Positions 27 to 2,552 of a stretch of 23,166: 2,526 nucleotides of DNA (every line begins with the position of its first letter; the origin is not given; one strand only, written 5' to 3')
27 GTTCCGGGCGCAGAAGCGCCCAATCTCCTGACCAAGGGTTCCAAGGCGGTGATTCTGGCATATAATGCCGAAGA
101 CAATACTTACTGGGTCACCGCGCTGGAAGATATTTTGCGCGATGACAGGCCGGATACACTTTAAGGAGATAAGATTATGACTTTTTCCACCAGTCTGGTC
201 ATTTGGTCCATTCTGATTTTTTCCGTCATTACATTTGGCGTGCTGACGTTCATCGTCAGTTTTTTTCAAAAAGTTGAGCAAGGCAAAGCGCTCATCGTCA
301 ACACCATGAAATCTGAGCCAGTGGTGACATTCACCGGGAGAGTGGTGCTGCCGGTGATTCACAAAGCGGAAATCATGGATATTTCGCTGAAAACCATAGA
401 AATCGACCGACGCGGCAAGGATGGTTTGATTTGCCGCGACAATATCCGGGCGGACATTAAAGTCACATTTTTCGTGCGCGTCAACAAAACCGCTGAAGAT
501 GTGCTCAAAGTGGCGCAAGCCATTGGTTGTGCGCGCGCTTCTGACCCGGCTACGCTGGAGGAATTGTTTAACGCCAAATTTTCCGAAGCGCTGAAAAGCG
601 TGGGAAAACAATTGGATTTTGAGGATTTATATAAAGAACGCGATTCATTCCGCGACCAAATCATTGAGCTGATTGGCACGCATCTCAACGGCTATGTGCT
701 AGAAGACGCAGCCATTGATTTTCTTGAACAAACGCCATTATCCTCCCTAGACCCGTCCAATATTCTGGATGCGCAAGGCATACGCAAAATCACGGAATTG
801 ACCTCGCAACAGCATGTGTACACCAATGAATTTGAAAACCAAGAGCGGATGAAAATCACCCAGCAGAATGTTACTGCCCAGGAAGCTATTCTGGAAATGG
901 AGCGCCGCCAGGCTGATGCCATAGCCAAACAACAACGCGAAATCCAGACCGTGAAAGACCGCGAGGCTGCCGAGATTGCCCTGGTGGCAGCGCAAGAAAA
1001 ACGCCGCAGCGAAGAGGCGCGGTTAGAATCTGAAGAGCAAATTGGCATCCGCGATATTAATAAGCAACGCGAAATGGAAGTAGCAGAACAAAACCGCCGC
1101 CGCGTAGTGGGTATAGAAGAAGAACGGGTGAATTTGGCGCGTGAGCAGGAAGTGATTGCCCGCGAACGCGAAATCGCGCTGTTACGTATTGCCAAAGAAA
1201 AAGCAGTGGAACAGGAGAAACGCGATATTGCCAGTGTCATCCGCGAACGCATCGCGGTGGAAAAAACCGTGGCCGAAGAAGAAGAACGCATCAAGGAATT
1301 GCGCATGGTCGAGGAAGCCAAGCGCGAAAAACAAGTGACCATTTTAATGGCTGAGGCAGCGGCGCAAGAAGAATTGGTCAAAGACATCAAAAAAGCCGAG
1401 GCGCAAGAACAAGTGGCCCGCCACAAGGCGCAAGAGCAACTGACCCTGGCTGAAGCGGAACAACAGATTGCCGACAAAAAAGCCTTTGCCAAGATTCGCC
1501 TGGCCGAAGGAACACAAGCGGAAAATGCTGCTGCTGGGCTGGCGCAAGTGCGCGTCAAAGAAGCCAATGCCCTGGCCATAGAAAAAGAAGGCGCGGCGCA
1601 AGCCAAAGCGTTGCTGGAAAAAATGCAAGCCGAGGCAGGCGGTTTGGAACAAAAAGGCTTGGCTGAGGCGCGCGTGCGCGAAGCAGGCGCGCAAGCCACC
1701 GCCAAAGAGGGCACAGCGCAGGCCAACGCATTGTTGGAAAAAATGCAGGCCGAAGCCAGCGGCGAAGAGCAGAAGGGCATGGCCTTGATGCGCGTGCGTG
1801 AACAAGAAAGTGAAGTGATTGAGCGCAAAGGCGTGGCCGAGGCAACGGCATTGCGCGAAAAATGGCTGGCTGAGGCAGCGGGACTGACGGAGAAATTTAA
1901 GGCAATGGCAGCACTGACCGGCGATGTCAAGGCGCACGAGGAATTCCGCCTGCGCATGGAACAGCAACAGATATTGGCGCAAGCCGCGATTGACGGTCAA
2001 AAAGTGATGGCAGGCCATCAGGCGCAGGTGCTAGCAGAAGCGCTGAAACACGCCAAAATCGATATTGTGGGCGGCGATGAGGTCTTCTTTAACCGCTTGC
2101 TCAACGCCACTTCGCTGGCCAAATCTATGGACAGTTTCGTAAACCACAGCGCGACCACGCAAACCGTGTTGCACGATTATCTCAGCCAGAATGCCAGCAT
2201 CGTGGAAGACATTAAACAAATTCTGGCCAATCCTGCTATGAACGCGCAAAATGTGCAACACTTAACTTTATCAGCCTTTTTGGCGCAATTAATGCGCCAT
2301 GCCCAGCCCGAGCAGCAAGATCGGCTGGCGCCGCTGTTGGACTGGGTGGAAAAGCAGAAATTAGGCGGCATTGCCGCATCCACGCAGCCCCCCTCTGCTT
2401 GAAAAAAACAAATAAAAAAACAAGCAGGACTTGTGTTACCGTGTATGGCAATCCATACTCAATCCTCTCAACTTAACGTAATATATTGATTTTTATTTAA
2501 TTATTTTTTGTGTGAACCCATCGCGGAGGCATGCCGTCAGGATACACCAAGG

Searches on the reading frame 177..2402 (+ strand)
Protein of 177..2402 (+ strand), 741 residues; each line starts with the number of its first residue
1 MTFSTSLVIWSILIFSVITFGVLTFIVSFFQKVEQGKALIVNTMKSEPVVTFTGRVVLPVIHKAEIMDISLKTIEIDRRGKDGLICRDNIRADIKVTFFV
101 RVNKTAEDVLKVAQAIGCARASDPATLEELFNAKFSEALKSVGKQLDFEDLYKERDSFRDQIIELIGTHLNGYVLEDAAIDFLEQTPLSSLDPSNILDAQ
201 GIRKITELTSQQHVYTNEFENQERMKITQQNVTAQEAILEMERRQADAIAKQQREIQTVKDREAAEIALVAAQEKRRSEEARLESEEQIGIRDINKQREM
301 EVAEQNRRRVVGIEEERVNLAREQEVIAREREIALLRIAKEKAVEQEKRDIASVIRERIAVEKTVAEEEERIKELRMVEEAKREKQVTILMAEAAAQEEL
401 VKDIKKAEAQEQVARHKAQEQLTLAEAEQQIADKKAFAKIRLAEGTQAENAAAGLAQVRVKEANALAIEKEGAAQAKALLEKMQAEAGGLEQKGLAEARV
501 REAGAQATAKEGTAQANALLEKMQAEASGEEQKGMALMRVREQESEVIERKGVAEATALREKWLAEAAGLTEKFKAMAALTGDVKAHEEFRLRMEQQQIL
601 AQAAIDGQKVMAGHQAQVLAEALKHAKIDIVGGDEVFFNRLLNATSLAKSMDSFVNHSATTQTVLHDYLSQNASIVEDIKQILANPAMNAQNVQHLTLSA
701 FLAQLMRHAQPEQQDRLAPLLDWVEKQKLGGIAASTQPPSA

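Call 5: search_protein_families(library=pfam, proteins=[window:177-2402:+], max_evalue=0.01)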
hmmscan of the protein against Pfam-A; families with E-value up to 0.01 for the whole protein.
window:177-2402:+ (741 aa): 0 families

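Call 45: find_encoding_contigs(protein=window:177-2402:+, flank=10000, max_places=6)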
Protein window:177-2402:+ (741 aa): 3 contigs read that carry it; 3 places shown.
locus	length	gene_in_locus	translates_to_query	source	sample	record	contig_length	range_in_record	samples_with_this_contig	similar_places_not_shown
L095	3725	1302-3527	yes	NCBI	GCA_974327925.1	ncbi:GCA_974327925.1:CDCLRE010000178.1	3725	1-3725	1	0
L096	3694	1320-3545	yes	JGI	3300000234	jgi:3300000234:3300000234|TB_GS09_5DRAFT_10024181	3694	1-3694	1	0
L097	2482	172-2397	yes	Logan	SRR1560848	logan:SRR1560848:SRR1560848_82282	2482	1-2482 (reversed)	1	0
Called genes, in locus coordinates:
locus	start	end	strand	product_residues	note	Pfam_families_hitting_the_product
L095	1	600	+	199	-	?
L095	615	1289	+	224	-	-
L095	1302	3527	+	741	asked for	-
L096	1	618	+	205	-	?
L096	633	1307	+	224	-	-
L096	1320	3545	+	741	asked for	-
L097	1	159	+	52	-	?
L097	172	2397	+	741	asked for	-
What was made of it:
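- The 1.3 kb upstream of g741 holds other genes (L095 and L096, call 45).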

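Call 74: search_protein_families(library=pfam, proteins=[L095:615-1286:+], max_evalue=1)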
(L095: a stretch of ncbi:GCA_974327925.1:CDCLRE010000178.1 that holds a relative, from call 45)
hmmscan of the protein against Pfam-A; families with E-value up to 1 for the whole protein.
L095:615-1286:+ (224 aa): 0 families
